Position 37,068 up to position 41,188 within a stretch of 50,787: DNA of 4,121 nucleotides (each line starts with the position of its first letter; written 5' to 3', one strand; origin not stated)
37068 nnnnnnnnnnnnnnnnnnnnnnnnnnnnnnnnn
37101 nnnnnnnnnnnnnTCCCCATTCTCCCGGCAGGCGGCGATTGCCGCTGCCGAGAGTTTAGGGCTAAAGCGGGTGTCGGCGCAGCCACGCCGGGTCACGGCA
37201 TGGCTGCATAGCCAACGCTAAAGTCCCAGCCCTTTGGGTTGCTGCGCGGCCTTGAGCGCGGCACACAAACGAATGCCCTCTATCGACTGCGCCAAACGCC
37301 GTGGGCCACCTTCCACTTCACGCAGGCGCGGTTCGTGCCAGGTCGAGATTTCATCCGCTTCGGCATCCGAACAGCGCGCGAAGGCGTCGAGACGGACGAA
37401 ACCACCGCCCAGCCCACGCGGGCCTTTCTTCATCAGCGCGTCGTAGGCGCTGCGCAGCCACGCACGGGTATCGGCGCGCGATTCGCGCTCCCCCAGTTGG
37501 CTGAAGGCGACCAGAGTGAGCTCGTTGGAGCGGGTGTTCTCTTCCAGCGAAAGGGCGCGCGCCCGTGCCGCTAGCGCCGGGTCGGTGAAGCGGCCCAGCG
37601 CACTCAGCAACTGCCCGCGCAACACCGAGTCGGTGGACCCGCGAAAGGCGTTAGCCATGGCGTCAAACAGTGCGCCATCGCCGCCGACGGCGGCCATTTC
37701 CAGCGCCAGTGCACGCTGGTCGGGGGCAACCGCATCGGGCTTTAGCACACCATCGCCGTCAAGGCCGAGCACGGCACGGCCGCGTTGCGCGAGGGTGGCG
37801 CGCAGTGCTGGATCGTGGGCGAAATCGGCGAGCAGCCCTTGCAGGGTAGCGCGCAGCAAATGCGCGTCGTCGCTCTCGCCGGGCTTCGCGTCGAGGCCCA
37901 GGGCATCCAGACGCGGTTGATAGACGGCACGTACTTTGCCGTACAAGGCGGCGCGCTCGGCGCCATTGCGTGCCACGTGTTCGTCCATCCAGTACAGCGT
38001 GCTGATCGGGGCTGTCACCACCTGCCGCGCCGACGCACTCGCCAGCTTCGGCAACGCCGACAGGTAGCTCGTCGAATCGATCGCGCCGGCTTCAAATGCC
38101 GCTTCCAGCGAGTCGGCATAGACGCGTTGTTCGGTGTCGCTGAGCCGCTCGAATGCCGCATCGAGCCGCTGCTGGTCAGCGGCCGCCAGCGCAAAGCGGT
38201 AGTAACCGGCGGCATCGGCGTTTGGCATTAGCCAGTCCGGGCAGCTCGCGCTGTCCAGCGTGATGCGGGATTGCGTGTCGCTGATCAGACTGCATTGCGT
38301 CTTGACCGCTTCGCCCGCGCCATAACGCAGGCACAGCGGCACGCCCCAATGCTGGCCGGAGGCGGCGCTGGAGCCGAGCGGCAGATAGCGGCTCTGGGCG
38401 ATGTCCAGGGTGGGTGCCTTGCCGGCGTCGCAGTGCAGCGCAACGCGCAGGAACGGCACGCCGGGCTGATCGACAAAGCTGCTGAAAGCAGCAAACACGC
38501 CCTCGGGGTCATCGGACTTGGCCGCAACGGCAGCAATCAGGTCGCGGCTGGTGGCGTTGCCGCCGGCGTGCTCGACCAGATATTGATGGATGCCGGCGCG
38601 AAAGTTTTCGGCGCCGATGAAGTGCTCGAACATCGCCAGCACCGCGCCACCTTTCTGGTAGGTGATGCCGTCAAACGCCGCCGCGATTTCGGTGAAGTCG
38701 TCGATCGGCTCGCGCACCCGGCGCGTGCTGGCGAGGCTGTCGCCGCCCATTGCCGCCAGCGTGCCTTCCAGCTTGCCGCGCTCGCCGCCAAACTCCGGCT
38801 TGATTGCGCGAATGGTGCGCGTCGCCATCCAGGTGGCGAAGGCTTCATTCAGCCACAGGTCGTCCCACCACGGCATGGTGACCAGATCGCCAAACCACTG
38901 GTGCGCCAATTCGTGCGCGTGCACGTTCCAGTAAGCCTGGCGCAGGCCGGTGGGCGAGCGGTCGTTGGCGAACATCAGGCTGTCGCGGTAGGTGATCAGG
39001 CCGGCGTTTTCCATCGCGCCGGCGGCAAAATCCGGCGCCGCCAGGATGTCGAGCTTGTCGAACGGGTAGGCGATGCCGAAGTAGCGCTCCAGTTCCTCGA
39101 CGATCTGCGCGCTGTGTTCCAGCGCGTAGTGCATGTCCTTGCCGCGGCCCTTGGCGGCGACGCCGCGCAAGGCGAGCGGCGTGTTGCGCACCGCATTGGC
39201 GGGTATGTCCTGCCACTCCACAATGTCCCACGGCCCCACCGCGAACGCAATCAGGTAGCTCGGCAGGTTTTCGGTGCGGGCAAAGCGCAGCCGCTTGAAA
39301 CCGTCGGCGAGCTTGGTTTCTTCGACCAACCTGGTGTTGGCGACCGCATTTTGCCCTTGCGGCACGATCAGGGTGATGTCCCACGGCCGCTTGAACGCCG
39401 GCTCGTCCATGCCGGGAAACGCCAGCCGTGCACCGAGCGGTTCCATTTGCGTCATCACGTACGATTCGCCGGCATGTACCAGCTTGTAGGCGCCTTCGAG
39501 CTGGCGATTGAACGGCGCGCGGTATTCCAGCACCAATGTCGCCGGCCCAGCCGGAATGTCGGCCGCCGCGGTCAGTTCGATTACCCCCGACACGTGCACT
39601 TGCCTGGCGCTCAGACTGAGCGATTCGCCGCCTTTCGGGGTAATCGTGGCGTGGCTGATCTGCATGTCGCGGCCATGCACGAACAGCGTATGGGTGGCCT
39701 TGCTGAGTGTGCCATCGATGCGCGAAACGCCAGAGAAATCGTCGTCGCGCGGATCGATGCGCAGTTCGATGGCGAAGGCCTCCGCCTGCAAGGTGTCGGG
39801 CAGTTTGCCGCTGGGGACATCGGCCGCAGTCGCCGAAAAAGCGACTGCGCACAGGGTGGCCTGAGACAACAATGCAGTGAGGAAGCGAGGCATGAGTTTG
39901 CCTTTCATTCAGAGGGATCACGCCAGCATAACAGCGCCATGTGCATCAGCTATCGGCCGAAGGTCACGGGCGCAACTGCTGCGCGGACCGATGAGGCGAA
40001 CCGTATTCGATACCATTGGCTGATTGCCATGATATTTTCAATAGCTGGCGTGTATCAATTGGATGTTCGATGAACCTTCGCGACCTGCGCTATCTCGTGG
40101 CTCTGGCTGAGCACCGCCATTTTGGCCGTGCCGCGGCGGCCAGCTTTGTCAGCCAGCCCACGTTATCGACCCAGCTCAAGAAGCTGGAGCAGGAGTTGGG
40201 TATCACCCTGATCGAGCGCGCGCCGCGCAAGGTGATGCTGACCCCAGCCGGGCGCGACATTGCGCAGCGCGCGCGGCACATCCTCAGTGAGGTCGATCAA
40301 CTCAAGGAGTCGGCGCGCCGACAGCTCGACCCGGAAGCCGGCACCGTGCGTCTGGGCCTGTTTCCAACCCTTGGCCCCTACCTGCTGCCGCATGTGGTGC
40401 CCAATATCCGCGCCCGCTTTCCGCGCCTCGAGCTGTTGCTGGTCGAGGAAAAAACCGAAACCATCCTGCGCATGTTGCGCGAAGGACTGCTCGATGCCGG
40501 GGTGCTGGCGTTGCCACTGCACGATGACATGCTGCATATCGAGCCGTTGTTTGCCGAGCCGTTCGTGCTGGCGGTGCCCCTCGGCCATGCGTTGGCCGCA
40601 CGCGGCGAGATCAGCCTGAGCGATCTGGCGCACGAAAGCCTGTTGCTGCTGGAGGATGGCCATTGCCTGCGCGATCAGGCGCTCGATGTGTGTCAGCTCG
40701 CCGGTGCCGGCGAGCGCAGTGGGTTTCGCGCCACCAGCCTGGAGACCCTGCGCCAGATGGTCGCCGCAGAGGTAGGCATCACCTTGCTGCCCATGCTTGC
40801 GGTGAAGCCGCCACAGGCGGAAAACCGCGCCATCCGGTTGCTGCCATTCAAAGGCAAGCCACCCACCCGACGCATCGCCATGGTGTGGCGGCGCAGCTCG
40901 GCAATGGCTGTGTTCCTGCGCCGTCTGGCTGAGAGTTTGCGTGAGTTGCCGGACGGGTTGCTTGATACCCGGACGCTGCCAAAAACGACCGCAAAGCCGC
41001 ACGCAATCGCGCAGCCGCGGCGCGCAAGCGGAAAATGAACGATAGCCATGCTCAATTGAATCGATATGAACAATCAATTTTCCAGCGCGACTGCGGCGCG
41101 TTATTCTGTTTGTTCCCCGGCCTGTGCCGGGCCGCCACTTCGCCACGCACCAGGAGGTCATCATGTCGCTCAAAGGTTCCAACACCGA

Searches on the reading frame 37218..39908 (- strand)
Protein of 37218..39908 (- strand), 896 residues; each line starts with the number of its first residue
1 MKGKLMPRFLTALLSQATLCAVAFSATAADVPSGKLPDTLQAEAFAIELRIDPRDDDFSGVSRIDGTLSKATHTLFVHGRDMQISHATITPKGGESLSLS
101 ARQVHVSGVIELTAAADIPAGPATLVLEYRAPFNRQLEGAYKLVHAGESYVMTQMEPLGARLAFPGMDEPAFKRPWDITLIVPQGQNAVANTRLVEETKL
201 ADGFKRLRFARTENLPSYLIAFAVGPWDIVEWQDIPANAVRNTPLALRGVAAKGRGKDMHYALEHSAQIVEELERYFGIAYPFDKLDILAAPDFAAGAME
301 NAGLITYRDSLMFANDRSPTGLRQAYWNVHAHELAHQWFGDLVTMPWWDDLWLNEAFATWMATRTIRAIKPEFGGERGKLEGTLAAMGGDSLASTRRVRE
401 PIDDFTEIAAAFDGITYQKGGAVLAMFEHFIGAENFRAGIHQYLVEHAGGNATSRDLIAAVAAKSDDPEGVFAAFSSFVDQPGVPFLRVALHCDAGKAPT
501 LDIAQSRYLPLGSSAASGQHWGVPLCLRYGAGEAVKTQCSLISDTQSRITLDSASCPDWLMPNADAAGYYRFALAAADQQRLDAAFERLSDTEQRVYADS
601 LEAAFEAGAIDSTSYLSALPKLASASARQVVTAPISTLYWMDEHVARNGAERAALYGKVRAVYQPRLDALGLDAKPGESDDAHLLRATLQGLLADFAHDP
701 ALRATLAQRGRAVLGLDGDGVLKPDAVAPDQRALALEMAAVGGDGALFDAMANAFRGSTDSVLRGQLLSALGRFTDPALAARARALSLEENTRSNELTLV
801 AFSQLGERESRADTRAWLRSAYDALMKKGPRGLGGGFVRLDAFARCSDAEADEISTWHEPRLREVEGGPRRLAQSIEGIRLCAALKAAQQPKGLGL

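Call 9: search_protein_families(library=pfam, proteins=[window:37218-39908:-], max_evalue=0.001)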
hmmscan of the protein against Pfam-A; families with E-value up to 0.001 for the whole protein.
window:37218-39908:- (896 aa): 3 families
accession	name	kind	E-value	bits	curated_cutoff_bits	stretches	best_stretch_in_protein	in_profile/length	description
PF01433.26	Peptidase_M1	-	2.6e-60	204.2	27.7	1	261-466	1-208/218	Peptidase family M1 domain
PF11838.14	ERAP1_C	-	1.2e-31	110.8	38.2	1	559-880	1-317/318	ERAP1-like C-terminal domain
PF17900.6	Peptidase_M1_N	-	1.4e-26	94.2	25.8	1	44-219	4-186/186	Peptidase M1 N-terminal domain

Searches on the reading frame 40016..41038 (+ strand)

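Call 9: search_protein_families(library=pfam, proteins=[window:40016-41038:+], max_evalue=0.001)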
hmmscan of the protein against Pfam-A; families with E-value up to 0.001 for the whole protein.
window:40016-41038:+ (340 aa): 2 families
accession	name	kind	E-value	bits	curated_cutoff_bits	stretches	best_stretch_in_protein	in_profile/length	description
PF03466.25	LysR_substrate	-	1.8e-51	175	28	1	106-310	3-206/209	LysR substrate binding domain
PF00126.33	HTH_1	-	6.4e-22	77.7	26.6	1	21-80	1-60/60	Bacterial regulatory helix-turn-helix protein, lysR family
